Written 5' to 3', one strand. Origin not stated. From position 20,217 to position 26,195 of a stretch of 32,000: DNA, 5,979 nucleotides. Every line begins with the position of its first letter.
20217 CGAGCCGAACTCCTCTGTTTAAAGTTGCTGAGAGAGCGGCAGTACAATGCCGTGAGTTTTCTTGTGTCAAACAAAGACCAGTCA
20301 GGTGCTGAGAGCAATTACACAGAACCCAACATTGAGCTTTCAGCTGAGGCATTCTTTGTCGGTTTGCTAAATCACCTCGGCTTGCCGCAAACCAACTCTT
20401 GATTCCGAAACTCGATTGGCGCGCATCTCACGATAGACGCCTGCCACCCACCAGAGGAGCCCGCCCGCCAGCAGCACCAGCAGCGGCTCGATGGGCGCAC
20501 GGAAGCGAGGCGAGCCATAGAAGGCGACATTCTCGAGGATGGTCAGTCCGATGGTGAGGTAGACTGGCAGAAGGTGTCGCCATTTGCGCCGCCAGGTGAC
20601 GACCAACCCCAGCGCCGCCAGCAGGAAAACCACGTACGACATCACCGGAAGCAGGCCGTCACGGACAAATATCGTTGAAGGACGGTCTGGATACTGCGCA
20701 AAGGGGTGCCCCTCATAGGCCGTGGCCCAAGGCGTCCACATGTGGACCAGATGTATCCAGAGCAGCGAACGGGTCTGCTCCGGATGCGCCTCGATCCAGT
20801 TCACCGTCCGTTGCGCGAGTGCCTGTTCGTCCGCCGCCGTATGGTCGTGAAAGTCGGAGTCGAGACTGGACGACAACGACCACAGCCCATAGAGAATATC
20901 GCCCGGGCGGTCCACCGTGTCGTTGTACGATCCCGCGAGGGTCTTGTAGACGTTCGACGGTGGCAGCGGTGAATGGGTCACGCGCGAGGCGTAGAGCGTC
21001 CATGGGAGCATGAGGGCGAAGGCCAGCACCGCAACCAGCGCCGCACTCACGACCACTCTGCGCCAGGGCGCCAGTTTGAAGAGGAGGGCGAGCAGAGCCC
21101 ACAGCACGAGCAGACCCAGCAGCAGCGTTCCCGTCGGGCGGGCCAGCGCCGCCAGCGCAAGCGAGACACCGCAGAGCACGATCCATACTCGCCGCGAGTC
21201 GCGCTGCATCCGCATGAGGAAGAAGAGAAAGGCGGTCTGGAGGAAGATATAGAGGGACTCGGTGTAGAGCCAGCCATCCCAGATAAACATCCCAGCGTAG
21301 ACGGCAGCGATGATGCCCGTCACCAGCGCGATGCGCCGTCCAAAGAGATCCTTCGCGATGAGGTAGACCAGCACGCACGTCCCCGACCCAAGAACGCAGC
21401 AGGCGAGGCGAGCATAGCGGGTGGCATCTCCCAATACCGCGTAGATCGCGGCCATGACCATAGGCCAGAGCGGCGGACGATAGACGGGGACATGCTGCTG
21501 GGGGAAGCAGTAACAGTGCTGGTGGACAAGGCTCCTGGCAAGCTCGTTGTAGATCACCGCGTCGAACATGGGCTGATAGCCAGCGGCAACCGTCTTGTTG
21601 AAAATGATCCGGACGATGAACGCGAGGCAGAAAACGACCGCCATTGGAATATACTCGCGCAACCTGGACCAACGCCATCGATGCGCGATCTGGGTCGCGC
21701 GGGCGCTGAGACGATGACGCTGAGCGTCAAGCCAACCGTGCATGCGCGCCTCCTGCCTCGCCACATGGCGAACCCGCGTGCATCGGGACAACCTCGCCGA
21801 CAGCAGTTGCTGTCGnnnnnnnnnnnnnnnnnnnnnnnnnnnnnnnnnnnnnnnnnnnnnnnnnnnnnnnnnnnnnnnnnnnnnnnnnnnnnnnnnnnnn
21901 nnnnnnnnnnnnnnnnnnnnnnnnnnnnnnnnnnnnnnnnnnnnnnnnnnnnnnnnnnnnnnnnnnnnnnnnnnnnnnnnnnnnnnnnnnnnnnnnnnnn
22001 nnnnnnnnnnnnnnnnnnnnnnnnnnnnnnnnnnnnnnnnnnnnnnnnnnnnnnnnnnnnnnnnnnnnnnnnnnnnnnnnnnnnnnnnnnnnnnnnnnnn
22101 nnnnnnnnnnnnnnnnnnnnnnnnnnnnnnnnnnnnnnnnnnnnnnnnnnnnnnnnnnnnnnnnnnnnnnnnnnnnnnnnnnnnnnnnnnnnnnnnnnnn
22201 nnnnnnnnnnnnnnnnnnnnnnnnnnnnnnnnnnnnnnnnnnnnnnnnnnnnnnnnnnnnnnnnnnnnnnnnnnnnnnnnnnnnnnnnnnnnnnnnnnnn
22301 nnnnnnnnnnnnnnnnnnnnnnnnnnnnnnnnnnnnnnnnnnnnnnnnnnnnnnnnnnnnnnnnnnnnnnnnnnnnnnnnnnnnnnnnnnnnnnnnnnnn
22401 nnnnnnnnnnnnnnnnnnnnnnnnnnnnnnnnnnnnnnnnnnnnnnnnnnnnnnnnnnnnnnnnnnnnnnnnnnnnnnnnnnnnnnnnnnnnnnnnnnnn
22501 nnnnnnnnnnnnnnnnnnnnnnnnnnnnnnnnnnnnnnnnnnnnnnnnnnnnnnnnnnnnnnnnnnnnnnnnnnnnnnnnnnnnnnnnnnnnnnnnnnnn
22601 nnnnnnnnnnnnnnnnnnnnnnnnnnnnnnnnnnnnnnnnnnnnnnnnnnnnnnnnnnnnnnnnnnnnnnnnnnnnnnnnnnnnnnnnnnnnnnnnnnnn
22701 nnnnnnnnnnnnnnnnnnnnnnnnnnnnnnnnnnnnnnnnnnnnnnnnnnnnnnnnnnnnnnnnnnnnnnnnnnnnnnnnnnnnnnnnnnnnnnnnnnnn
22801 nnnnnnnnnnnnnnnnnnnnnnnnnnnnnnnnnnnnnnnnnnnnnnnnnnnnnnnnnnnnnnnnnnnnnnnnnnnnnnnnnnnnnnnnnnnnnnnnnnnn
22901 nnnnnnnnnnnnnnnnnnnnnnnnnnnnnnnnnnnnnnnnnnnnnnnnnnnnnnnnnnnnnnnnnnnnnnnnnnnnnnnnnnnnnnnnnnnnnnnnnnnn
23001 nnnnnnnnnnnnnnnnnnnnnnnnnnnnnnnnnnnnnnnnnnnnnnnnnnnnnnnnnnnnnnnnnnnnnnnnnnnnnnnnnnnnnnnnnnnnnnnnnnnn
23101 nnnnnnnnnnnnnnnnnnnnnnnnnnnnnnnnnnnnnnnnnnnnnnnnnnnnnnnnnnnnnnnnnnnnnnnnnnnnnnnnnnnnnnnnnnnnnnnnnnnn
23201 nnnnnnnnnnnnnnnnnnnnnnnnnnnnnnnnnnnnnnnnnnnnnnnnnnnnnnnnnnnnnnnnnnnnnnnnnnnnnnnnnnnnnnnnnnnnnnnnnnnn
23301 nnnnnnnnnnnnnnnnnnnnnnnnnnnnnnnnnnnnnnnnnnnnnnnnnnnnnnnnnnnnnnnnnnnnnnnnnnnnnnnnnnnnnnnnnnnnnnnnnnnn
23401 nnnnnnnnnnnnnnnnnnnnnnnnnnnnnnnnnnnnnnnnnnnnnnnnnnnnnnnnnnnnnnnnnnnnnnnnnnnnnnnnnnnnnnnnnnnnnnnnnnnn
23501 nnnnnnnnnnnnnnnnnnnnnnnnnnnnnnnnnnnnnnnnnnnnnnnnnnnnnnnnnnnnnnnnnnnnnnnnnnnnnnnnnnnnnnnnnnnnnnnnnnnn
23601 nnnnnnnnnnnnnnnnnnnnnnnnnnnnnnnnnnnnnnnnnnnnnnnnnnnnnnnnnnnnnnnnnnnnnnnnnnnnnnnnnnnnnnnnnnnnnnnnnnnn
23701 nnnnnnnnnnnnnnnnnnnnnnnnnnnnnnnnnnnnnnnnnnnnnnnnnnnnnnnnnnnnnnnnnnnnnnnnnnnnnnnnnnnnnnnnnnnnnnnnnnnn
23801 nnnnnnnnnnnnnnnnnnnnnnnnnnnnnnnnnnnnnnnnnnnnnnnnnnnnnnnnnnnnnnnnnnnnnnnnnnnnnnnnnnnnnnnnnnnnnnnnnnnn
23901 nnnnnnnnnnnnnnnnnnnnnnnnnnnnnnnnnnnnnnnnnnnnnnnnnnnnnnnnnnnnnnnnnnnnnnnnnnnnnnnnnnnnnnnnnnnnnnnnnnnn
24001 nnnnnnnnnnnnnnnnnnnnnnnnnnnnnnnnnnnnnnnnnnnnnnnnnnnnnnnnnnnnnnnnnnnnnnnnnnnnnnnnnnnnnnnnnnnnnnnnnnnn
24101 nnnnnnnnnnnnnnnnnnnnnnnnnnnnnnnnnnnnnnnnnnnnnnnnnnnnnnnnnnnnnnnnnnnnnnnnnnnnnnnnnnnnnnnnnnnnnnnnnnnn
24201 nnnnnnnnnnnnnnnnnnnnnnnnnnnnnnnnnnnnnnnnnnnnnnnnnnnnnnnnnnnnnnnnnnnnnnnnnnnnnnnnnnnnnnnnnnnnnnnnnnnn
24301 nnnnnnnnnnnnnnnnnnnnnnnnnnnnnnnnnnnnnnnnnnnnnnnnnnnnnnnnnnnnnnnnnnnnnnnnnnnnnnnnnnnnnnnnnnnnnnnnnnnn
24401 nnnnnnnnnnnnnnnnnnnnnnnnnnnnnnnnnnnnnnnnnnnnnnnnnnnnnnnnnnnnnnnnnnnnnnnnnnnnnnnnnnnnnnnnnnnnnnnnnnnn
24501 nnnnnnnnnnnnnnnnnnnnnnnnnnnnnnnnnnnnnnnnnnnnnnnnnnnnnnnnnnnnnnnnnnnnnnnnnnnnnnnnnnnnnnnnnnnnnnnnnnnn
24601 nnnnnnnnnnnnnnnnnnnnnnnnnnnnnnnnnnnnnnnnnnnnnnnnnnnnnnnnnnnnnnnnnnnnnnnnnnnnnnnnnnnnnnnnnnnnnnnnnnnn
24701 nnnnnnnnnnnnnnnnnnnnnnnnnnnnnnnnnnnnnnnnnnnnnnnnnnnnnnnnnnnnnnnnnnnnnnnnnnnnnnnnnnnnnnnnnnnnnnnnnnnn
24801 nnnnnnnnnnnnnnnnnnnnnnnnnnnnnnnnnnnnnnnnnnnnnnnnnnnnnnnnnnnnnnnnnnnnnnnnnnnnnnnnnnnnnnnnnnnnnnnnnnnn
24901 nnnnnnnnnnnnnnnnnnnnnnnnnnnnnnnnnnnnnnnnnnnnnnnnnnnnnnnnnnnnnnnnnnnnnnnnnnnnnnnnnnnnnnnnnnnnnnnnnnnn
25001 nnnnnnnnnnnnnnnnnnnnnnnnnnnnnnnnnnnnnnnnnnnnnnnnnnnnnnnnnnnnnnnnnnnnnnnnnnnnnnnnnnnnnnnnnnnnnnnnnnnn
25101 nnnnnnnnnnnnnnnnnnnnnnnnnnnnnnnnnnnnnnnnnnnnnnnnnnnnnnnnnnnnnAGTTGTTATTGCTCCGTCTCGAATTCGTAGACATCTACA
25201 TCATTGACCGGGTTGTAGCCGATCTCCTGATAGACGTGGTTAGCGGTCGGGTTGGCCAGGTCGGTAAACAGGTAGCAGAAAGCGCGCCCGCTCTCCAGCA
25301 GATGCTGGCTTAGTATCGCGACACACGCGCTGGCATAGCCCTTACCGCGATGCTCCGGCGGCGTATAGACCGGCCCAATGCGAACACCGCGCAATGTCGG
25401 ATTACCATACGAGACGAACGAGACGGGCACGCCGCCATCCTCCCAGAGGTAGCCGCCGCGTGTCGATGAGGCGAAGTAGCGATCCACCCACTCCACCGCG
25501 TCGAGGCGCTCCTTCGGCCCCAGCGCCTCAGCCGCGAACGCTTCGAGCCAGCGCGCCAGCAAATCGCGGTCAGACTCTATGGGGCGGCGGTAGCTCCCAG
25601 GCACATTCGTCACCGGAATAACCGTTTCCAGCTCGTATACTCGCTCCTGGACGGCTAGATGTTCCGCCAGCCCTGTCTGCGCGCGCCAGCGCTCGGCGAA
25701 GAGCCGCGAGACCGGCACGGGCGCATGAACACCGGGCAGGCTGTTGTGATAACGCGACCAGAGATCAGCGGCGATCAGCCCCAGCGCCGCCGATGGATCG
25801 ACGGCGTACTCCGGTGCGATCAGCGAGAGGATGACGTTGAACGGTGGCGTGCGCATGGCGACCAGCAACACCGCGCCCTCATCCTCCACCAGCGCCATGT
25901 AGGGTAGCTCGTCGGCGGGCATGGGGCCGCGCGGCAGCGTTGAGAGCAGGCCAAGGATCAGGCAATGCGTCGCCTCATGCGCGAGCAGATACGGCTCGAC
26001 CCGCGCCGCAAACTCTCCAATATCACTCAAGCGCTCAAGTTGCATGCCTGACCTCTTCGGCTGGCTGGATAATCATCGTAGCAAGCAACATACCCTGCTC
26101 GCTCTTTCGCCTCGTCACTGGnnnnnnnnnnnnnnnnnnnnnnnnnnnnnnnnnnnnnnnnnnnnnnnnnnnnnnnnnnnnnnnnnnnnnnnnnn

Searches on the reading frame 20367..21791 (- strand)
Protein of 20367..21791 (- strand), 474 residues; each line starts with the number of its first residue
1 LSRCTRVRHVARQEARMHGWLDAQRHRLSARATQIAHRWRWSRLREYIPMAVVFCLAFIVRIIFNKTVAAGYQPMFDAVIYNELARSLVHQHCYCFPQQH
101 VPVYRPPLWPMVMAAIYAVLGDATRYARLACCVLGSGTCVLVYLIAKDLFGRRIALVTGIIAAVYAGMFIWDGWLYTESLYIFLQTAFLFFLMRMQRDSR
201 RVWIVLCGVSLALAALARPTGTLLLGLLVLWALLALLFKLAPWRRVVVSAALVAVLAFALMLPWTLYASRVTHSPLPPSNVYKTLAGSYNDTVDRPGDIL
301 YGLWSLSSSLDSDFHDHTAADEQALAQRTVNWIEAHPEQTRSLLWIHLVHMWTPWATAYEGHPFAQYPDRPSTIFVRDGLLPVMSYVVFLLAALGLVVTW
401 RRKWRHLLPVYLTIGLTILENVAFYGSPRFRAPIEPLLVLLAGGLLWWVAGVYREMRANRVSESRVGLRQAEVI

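Call 8: search_protein_families(library=pfam, proteins=[window:20367-21791:-])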
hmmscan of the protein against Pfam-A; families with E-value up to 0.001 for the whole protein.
window:20367-21791:- (474 aa): 2 families
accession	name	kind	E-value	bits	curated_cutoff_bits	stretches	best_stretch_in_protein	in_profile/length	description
PF13231.12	PMT_2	-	2.1e-10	41.5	26.1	1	105-264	2-157/160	Dolichyl-phosphate-mannose-protein mannosyltransferase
PF02366.24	PMT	-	9.7e-06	25.8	22.7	1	127-269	85-235/245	Dolichyl-phosphate-mannose-protein mannosyltransferase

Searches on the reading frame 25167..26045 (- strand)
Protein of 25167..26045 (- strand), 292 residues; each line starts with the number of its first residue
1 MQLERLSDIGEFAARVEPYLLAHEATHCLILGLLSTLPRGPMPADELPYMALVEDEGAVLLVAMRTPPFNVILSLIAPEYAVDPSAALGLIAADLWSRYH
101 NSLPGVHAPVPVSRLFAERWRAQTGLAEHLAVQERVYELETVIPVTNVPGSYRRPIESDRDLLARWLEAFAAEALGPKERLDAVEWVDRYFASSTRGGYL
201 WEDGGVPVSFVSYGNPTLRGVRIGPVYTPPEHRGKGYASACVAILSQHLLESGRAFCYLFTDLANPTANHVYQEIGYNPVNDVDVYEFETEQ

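Call 9: search_protein_families(library=pfam, proteins=[window:25167-26045:-])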
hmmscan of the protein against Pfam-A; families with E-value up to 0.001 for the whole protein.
window:25167-26045:- (292 aa): 5 families
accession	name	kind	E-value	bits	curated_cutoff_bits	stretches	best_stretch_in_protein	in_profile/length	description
PF00583.31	Acetyltransf_1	-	8.3e-11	42.6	20.7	1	183-277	17-116/116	Acetyltransferase (GNAT) family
PF08445.16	FR47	-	5.5e-08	33.1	22.1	1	222-278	23-78/86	FR47-like protein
PF13508.13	Acetyltransf_7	-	2.1e-05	25.2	27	1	200-278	7-83/84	Acetyltransferase (GNAT) domain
PF13302.13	Acetyltransf_3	-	0.00017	22.7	25.4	1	154-277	6-137/138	Acetyltransferase (GNAT) domain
PF12746.13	GNAT_acetyltran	-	0.00027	21.1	26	1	199-285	160-242/243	GNAT acetyltransferase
